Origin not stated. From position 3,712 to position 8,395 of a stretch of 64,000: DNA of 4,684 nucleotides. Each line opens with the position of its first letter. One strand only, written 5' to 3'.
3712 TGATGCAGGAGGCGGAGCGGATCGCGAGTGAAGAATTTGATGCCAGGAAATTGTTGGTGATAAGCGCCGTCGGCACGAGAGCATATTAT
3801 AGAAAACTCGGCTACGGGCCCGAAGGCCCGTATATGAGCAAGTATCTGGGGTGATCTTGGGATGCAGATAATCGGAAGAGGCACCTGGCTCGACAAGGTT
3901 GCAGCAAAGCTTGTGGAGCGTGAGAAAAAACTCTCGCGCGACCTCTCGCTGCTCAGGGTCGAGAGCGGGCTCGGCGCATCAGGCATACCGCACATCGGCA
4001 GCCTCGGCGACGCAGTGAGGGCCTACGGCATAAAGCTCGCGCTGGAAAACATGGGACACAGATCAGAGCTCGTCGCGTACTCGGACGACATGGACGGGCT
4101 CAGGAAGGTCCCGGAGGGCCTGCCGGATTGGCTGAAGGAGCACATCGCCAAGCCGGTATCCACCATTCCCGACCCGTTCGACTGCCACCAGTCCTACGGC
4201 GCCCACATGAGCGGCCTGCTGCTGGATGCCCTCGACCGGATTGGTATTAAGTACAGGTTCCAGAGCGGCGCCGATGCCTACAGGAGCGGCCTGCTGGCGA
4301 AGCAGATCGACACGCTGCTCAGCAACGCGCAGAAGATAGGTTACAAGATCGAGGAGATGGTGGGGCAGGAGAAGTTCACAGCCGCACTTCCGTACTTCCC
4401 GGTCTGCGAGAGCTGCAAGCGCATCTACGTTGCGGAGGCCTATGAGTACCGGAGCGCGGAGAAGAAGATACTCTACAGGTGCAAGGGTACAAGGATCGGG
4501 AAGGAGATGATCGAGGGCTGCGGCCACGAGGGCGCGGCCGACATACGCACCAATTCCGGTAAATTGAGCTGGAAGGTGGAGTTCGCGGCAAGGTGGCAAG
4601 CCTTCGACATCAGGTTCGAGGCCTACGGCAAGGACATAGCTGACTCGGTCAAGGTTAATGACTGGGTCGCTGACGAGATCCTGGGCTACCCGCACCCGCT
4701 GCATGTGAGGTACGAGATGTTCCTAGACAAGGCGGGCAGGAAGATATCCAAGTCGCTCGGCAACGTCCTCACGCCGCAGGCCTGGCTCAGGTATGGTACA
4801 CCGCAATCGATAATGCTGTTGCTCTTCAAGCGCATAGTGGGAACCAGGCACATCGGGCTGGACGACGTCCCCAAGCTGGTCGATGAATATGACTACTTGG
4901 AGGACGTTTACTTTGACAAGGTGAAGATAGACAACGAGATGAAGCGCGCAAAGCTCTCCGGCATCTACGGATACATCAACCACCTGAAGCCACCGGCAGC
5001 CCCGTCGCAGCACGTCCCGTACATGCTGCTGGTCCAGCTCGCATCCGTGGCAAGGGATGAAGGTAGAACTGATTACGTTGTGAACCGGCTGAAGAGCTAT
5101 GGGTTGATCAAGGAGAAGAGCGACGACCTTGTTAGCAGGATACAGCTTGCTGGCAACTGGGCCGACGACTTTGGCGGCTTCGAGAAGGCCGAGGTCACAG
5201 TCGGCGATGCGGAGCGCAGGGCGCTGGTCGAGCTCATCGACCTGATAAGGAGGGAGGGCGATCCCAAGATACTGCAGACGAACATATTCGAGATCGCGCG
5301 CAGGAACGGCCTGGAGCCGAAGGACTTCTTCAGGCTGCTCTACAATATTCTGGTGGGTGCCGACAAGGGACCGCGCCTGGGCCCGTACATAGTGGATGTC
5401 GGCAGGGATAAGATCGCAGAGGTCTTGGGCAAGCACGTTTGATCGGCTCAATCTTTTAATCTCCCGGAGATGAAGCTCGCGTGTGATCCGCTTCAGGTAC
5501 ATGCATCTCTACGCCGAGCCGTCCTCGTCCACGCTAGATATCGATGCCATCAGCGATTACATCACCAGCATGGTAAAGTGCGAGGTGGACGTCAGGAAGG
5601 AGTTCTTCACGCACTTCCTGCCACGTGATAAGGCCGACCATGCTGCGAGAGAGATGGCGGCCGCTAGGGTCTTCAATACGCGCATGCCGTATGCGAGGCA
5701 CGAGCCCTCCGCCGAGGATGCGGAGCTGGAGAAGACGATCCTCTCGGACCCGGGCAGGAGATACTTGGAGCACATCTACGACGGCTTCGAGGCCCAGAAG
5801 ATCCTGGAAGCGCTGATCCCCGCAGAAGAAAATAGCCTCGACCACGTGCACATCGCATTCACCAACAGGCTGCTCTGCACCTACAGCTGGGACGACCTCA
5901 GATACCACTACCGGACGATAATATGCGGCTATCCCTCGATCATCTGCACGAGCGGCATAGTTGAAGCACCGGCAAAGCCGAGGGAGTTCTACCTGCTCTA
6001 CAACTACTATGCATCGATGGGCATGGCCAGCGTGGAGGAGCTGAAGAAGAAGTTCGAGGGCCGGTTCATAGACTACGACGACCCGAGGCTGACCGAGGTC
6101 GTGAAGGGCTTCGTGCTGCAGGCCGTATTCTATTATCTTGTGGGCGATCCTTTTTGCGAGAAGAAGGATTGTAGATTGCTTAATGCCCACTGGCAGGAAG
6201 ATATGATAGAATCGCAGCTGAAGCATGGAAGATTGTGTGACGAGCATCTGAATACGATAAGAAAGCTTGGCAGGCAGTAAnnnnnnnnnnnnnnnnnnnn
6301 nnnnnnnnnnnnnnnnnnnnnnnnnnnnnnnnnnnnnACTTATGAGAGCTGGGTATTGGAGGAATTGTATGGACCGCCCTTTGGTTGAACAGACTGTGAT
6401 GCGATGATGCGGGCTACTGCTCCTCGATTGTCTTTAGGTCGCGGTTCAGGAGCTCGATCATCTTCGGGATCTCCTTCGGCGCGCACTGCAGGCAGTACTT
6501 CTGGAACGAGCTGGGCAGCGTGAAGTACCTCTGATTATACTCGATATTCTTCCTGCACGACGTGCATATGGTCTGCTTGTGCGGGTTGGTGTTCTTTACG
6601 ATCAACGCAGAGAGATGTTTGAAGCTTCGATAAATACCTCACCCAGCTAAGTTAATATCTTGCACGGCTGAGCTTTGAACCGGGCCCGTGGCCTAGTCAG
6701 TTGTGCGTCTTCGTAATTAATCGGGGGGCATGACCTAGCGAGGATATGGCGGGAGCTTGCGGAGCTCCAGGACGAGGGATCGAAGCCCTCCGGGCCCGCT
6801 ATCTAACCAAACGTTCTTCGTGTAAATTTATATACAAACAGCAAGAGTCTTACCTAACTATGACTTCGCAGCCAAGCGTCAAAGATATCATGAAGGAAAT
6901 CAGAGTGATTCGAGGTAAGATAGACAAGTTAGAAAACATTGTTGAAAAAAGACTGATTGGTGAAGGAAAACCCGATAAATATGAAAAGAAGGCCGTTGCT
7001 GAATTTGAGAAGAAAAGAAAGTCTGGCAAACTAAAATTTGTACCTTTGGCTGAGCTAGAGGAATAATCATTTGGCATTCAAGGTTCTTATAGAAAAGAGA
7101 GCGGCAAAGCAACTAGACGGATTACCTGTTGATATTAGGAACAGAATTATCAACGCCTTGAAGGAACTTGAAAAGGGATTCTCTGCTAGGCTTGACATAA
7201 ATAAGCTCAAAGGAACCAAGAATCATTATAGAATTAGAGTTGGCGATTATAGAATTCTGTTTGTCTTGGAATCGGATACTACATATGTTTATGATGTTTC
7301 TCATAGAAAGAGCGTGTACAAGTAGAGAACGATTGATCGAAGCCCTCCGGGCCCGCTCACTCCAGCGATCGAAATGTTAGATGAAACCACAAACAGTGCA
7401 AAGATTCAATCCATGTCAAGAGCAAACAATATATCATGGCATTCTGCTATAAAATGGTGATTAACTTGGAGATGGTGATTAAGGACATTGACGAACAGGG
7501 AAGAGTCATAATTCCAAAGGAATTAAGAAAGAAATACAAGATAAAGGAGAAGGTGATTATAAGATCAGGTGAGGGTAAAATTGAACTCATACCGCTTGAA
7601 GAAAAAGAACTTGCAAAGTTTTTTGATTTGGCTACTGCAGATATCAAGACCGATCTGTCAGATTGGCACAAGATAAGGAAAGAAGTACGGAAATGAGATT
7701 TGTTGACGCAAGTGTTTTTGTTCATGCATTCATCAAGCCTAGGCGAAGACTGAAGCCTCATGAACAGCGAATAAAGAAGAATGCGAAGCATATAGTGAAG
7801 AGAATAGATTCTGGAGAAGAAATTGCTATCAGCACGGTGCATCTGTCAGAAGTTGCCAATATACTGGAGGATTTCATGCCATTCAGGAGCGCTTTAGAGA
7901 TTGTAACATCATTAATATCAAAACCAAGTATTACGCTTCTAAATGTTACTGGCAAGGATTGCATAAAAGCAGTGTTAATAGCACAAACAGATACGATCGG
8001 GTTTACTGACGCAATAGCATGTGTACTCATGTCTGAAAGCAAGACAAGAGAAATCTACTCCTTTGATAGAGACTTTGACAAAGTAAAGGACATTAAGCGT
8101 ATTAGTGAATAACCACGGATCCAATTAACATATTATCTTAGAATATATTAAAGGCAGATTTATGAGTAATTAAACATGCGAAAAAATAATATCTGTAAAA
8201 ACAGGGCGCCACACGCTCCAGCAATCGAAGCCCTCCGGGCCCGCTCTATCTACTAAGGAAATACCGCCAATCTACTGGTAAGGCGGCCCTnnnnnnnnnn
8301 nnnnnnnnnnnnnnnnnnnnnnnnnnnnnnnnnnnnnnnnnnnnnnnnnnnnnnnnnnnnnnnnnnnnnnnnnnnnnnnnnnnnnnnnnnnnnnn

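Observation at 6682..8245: Two promoter-bearing toxin-antitoxin cassettes, each precisely bracketed by perfect 22-nt copies of the tRNA-Arg 3' end, with no integrase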

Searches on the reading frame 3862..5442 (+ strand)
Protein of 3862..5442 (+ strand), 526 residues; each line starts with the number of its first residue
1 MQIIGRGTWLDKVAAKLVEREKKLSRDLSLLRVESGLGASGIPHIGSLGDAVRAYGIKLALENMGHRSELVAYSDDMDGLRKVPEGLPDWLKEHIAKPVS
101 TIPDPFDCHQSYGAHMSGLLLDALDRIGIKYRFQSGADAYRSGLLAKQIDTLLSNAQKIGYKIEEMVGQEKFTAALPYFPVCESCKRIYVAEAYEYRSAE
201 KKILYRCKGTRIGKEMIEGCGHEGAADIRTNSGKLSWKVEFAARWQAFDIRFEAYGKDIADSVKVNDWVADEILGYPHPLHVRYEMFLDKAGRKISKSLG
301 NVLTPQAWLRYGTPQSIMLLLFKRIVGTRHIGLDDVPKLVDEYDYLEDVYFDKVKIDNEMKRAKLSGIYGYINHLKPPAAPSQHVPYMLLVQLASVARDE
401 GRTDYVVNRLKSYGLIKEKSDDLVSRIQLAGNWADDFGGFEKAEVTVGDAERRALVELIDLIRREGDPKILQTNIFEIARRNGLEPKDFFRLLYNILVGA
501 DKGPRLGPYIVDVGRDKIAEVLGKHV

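Call 11: find_encoding_contigs(protein=window:3862-5442:+, flank=10000, max_places=10)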
Protein window:3862-5442:+ (526 aa): 1 contig read that carries it; 1 place shown.
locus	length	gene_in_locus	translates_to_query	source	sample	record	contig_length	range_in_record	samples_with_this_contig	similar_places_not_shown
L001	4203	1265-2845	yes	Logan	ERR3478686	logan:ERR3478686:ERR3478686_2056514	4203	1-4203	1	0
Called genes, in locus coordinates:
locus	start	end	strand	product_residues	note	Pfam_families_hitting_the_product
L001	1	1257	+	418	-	?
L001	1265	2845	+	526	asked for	PF01921:tRNA-synt_1f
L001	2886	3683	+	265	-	PF20565:DUF6775, PF22529:DUF7001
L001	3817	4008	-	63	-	-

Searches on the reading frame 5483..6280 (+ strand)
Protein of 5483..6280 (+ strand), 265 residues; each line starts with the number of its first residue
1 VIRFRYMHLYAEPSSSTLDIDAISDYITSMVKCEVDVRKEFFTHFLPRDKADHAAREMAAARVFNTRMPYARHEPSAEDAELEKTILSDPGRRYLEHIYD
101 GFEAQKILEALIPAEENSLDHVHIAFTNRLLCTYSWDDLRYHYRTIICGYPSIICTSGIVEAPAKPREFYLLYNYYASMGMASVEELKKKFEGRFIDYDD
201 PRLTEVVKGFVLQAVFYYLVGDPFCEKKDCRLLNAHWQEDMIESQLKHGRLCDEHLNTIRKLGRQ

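Call 7: search_protein_families(library=pfam, proteins=[window:5483-6280:+], max_evalue=0.01)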
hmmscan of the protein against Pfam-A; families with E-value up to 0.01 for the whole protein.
window:5483-6280:+ (265 aa): 2 families
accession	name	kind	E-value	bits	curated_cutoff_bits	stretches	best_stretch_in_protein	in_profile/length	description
PF20565.4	DUF6775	-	2.7e-93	312.6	27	1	5-261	3-258/259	Probable metallopeptidase family (DUF6775)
PF22529.2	DUF7001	-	2.9e-80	269.8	27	1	8-256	1-245/247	Family of unknown function (DUF7001)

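Call 9: find_encoding_contigs(protein=window:5483-6280:+, flank=10000, max_places=10)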
Protein window:5483-6280:+ (265 aa): no gene with exactly this product is on record in the collection.

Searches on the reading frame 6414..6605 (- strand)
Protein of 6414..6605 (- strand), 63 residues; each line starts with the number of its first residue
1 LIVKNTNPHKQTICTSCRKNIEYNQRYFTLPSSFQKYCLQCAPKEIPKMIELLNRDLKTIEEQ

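Call 7: search_protein_families(library=pfam, proteins=[window:6414-6605:-], max_evalue=0.01)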
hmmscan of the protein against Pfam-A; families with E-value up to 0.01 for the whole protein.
window:6414-6605:- (63 aa): 1 family
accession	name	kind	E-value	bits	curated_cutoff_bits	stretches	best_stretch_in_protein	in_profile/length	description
PF25454.1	zf-C3HC4_IRF-2BP1_2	-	0.0086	16.7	26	1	13-48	2-37/72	IRF-2BP1/2 C3HC4 zinc finger domain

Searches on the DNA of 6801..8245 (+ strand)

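Call 95: search_dna_similar(query=window:6801-8245:+, collection=phages, mode=distant, max_rows=5)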
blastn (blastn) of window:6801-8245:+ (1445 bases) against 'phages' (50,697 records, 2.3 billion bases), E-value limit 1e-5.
No match.

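Call 96: search_dna_similar(query=window:6801-8245:+, collection=plasmids, mode=distant, max_rows=5)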
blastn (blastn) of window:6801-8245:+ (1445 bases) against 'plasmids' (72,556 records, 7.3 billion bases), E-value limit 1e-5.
No match.
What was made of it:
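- Tried and rejected: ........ phages and PLSDB plasmids had no DNA match (calls 95, 96).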

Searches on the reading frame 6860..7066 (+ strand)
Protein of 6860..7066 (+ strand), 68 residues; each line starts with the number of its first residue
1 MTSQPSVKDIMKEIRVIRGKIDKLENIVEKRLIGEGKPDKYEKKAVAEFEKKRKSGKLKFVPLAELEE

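Call 7: search_protein_families(library=pfam, proteins=[window:6860-7066:+], max_evalue=0.01)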
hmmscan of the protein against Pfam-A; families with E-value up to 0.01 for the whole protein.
window:6860-7066:+ (68 aa): 0 families

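Call 69: search_protein_families(library=ncbifam, proteins=[window:6860-7066:+], max_evalue=0.01)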
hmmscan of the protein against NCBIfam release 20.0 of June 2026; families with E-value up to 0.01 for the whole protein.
window:6860-7066:+ (68 aa): 0 families

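Call 79: search_solved_structures(query=window:6860-7066:+, max_evalue=10)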
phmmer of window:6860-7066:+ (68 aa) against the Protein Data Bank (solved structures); distinct sequences matched with E-value up to 10: 1.
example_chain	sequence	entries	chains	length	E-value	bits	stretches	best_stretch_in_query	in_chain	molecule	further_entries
7xfp_A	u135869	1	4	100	0.0057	20.4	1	7-35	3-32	IceA2 protein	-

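Call 98: search_solved_structures(query=A4, max_evalue=10)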
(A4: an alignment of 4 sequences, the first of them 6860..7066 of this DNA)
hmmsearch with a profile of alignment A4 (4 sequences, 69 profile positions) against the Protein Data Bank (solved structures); distinct sequences matched with E-value up to 10: 4.
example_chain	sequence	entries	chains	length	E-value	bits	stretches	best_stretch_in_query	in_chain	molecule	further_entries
7xfp_A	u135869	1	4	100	0.9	13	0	14-35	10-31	IceA2 protein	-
5lbm_A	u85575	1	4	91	1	12.8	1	4-30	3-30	Transcriptional repressor FrmR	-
8zef_A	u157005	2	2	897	2.3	11.6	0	8-67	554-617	3'-5' exonuclease DinG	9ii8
3j1b_A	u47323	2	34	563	2.5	11.6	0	13-63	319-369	Chaperonin alpha subunit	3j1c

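Call 99: search_protein_families(library=pfam, proteins=[window:6860-7066:+], max_evalue=1)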
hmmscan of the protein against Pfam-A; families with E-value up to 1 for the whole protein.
window:6860-7066:+ (68 aa): 0 families
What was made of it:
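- On RelBE type II toxin-antitoxin: It has no antitoxin profile match (calls 79, 98, 99), so its antitoxin identity rests on position only.
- Checked: The 68-aa partner has no profile hit (calls 7, 79, 98, 99).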
